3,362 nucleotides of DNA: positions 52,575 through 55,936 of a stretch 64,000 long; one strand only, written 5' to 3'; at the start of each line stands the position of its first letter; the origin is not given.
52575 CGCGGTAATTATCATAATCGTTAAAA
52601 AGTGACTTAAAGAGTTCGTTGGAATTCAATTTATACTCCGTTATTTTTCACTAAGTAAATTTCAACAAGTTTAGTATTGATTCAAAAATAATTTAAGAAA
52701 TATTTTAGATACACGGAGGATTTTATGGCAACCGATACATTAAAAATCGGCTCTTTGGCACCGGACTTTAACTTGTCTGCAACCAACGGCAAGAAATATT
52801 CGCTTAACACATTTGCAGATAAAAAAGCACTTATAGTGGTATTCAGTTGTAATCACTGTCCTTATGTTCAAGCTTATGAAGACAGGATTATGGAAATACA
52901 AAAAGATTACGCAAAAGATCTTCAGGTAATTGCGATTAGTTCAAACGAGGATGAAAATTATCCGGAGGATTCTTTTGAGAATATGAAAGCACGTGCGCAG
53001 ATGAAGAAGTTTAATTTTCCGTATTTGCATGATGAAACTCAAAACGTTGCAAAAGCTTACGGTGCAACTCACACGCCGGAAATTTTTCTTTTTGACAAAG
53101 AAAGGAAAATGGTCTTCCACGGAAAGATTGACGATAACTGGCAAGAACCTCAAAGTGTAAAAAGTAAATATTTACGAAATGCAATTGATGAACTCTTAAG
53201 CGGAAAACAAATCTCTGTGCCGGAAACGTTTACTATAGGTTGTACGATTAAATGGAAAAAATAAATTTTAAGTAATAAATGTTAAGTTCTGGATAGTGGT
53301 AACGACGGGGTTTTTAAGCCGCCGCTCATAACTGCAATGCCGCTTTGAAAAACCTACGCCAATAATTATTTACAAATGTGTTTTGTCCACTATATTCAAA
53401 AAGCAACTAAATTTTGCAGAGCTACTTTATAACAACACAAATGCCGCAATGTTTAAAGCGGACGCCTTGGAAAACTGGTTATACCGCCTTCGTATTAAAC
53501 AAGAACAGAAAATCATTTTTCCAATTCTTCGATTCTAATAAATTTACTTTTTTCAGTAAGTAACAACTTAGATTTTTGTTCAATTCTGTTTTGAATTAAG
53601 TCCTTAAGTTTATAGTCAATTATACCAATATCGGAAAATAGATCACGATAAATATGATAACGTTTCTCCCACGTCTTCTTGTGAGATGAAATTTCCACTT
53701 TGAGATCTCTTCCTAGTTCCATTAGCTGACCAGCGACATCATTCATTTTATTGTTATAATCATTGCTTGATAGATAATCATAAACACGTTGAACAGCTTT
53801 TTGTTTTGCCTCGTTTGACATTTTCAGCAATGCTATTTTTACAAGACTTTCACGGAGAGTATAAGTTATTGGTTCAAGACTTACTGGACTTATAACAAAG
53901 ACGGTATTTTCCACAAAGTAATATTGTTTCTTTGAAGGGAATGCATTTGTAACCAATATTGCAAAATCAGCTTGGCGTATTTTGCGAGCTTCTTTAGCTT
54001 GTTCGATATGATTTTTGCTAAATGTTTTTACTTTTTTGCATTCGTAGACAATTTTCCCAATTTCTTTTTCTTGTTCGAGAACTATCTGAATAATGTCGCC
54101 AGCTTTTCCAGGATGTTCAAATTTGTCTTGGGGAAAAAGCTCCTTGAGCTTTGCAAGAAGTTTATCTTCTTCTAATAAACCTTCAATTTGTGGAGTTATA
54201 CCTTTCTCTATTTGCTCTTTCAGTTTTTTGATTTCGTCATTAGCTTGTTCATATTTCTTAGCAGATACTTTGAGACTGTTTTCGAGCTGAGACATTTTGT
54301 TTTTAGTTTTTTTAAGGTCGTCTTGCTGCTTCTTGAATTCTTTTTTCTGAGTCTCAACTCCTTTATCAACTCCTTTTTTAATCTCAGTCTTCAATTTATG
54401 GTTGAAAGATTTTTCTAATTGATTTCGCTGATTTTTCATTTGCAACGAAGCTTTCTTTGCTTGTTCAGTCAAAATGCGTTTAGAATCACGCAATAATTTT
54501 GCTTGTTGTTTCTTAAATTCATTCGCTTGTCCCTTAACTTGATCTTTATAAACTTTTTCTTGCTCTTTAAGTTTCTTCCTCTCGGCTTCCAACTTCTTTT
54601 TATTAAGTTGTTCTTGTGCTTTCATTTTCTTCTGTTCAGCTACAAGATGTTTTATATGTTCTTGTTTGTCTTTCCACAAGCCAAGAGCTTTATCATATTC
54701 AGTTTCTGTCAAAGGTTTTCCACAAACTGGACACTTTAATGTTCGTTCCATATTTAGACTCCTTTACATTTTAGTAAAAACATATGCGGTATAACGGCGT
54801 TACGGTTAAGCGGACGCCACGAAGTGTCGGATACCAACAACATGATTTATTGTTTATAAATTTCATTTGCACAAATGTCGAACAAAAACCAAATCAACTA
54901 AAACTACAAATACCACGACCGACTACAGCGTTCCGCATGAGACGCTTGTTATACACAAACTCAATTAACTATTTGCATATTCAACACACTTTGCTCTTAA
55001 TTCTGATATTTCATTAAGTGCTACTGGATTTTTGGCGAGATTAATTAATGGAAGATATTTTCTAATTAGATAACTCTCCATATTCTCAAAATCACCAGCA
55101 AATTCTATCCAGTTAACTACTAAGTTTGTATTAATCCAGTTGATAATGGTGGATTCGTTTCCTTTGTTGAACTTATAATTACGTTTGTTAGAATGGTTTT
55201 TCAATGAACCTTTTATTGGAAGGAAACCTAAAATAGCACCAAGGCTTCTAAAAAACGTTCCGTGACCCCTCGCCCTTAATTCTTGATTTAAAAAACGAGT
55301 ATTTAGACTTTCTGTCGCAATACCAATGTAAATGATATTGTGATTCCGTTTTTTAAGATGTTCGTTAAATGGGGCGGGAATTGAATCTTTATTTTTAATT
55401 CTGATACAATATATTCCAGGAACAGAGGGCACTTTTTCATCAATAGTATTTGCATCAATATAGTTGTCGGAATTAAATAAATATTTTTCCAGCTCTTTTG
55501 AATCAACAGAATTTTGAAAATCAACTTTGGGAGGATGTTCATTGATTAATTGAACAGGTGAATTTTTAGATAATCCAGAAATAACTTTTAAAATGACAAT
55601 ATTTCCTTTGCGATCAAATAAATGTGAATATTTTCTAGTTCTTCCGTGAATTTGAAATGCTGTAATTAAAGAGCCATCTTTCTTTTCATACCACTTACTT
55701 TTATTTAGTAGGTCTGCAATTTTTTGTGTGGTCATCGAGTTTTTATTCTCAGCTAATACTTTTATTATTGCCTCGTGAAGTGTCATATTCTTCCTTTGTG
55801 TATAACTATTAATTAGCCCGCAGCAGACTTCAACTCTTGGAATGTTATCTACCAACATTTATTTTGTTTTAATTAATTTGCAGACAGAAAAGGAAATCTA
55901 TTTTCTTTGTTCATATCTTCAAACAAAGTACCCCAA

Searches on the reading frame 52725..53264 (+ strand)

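Call 13: search_protein_families(library=pfam, proteins=[window:52725-53264:+], max_evalue=0.01)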
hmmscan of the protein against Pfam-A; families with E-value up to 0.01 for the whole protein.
window:52725-53264:+ (179 aa): 8 families
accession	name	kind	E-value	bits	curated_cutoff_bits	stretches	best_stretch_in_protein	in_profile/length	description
PF00578.27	AhpC-TSA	-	2e-21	76.6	26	1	8-130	1-122/124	AhpC/TSA family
PF08534.16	Redoxin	-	1.8e-20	73.7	26.6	1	8-140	2-139/148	Redoxin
PF13905.12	Thioredoxin_8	-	9.9e-11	42.3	27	1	34-128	2-93/94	Thioredoxin-like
PF13098.12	Thioredoxin_2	-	1.8e-08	35.1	27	1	32-130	4-88/104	Thioredoxin-like domain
PF13728.12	TraF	-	0.00024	21.5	23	0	23-98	120-190/224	F plasmid transfer operon protein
PF00085.26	Thioredoxin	-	0.00067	20.1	23.5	0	28-80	13-65/103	Thioredoxin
PF20029.6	DUF6436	-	0.0042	17.2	27.3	0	32-174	19-130/133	Domain of unknown function (DUF6436)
PF00255.25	GSHPx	-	0.006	16.6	27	1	15-93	4-81/108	Glutathione peroxidase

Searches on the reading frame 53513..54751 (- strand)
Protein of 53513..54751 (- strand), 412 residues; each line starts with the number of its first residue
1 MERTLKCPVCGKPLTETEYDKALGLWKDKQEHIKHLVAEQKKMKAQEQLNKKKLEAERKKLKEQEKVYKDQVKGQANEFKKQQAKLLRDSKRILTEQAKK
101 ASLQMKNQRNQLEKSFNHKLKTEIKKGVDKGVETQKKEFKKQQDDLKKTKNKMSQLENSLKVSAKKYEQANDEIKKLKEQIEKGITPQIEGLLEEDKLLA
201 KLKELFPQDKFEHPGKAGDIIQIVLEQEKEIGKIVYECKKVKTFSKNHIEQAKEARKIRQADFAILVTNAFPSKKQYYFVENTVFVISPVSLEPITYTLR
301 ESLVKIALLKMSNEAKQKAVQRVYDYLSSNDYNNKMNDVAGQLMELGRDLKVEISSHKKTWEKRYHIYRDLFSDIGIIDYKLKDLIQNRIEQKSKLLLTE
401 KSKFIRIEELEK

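Call 13: search_protein_families(library=pfam, proteins=[window:53513-54751:-], max_evalue=0.01)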
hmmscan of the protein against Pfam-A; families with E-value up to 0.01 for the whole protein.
window:53513-54751:- (412 aa): 1 family
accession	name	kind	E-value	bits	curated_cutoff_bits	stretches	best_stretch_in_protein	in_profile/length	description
PF09903.14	DUF2130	-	9.4e-22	78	26.7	1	164-390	9-252/255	Uncharacterized protein conserved in bacteria (DUF2130)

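Call 14: search_protein_families(library=padloc, proteins=[window:53513-54751:-], max_evalue=0.01)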
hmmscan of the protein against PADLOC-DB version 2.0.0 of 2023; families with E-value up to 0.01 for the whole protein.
window:53513-54751:- (412 aa): 3 families
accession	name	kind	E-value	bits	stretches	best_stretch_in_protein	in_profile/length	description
PDLC03863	LmuB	-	0.00027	17.8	1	6-123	319-440/610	-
PDLC03859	LmuB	-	0.0012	16.1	1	6-181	333-486/611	-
PDLC03868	LmuB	-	0.0032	13.8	1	27-182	541-697/1035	-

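Call 16: find_encoding_contigs(protein=window:53513-54751:-, flank=10000, max_places=10)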
Protein window:53513-54751:- (412 aa): 2 contigs read that carry it; 2 places shown.
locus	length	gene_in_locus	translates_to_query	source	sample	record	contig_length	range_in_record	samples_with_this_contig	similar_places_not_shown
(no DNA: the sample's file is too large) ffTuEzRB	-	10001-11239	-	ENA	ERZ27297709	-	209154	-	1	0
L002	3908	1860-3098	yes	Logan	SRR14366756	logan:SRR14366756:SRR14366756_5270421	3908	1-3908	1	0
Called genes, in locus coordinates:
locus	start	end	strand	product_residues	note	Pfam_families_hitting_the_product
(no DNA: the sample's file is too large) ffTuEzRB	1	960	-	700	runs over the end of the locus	PF00004:AAA, PF07728:AAA_5 (weak), PF17862:AAA_lid_3, PF01434:Peptidase_M41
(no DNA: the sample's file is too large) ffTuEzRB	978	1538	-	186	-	PF00156:Pribosyltran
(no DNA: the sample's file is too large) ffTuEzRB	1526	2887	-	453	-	PF01171:ATP_bind_3, PF11734:TilS_C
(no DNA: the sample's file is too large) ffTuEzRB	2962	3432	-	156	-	PF03449:GreA_GreB_N, PF01272:GreA_GreB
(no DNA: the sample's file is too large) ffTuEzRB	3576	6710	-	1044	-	PF00580:UvrD-helicase, PF21445:ADDB_N, PF13361:UvrD_C, PF12705:PDDEXK_1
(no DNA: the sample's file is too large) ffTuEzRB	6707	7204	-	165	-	PF01928:CYTH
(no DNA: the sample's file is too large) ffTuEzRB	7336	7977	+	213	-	-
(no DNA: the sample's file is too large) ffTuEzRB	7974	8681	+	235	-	PF09365:DUF2461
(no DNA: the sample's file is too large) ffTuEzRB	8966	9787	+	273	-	PF20815:GIY_YIG_2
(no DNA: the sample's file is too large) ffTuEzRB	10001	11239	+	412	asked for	PF09903:DUF2130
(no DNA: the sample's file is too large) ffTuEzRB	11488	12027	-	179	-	PF00578:AhpC-TSA, PF08534:Redoxin, PF13098:Thioredoxin_2, PF13905:Thioredoxin_8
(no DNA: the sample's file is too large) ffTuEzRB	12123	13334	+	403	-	PF00246:Peptidase_M14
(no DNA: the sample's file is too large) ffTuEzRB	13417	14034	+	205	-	PF04542:Sigma70_r2, PF22029:PhyR_sigma2 (weak), PF08281:Sigma70_r4_2, PF04545:Sigma70_r4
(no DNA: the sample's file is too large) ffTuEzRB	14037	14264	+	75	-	-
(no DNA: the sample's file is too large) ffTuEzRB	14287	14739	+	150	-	PF00582:Usp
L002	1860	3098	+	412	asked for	PF09903:DUF2130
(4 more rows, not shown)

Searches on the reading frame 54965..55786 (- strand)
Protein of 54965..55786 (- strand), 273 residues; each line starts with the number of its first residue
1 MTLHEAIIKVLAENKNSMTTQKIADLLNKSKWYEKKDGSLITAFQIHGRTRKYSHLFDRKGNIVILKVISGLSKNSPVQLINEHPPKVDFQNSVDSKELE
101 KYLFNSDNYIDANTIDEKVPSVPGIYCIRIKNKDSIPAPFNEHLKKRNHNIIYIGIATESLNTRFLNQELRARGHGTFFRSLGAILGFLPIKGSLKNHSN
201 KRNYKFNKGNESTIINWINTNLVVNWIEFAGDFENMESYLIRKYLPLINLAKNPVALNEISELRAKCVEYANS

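Call 13: search_protein_families(library=pfam, proteins=[window:54965-55786:-], max_evalue=0.01)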
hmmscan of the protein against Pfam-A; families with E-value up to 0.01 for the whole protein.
window:54965-55786:- (273 aa): 2 families
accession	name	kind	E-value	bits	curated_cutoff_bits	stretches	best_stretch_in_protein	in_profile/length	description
PF20815.3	GIY_YIG_2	-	3.1e-34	118.6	22.4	1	124-265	1-152/153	GIY-YIG catalytic domain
PF05066.19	HARE-HTH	-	0.001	19.8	25.9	1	1-36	1-36/71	HB1, ASXL, restriction endonuclease HTH domain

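Call 14: search_protein_families(library=padloc, proteins=[window:54965-55786:-], max_evalue=0.01)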
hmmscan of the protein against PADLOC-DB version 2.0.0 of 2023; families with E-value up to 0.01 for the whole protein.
window:54965-55786:- (273 aa): 0 families
